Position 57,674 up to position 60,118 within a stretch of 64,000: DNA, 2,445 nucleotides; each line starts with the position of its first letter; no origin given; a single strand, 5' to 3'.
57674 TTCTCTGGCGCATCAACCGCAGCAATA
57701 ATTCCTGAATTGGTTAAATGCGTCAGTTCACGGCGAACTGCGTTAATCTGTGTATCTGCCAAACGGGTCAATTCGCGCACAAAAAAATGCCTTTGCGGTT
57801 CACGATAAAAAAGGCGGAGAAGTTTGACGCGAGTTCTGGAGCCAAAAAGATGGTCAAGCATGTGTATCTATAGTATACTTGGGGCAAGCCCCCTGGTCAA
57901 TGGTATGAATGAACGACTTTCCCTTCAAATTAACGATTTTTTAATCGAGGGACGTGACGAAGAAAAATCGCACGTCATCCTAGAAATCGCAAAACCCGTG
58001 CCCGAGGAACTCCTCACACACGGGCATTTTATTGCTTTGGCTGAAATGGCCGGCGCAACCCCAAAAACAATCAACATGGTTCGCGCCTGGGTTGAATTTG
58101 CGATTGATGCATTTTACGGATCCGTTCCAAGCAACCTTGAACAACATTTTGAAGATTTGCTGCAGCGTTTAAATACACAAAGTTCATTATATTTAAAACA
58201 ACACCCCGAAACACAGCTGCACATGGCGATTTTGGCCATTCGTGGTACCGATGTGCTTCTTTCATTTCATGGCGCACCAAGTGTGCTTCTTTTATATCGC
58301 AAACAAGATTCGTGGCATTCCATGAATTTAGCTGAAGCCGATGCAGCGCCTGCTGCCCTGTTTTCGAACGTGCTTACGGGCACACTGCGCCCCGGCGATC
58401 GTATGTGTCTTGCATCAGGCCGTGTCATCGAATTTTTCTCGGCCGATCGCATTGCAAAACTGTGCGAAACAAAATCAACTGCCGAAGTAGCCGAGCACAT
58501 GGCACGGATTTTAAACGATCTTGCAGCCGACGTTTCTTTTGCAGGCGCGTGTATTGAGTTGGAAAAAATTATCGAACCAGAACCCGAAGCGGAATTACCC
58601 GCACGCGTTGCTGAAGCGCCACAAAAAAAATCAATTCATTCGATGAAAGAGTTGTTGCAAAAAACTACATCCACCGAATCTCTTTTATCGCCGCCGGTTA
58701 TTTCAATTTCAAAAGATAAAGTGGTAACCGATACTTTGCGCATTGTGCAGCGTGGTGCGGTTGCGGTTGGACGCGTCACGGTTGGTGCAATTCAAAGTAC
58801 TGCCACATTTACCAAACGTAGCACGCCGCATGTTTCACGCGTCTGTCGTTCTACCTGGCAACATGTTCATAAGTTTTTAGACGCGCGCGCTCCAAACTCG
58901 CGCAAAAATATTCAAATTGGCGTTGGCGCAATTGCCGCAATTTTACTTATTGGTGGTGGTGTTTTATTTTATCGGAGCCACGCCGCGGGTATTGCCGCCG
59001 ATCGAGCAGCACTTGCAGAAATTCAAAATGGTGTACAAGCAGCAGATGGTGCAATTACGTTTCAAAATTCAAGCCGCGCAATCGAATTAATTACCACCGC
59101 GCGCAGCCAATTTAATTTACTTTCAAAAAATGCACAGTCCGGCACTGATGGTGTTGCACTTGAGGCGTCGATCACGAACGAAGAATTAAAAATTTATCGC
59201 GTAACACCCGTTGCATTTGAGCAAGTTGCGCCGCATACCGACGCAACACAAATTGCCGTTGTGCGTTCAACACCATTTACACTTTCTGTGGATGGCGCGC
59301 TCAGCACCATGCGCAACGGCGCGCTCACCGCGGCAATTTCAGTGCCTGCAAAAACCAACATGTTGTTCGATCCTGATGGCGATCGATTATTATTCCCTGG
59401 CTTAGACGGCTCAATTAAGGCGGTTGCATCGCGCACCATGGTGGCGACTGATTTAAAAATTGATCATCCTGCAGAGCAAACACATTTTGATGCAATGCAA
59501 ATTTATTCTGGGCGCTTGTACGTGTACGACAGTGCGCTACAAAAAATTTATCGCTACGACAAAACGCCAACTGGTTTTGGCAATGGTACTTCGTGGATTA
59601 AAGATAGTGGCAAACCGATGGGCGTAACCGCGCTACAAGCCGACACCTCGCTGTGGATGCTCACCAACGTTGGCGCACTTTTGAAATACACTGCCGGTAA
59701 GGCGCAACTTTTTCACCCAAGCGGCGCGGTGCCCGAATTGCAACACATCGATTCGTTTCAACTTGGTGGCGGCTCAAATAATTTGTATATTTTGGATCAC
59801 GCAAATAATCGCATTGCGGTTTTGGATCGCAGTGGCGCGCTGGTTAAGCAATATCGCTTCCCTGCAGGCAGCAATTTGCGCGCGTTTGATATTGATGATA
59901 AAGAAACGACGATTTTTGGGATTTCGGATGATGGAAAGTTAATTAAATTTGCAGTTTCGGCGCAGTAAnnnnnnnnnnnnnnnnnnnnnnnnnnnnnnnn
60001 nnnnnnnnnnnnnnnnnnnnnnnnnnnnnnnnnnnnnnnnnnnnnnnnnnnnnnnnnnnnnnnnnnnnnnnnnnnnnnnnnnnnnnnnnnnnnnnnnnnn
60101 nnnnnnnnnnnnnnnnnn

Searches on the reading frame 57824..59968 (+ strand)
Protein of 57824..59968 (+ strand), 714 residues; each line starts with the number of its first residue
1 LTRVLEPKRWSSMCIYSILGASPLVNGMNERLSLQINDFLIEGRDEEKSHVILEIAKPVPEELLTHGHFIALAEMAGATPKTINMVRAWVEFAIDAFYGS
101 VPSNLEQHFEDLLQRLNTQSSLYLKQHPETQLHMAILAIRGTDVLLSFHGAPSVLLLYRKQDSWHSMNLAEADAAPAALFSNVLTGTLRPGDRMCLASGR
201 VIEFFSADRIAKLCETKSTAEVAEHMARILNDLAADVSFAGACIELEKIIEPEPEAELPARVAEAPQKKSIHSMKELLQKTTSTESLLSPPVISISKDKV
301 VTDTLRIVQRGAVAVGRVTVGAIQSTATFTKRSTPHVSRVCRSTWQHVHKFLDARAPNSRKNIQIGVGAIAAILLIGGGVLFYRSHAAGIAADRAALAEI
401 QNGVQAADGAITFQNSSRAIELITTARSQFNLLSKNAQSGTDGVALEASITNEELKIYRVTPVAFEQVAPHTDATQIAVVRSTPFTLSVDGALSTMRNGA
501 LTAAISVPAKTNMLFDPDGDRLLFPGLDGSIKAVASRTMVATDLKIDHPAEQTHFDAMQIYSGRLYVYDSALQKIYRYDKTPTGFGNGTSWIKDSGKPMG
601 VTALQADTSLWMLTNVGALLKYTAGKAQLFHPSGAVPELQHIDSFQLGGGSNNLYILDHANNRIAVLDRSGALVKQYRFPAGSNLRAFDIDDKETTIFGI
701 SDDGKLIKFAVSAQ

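Call 28: search_protein_families(library=pfam, proteins=[window:57824-59968:+], max_evalue=1)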
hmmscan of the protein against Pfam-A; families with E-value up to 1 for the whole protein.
window:57824-59968:+ (714 aa): 0 families

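Call 90: find_encoding_contigs(protein=window:57905-59968:+, flank=4000, max_places=10)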
Protein window:57905-59968:+ (687 aa): no gene with exactly this product is on record in the collection.
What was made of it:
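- Tried and rejected: It is not on record (call 90).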
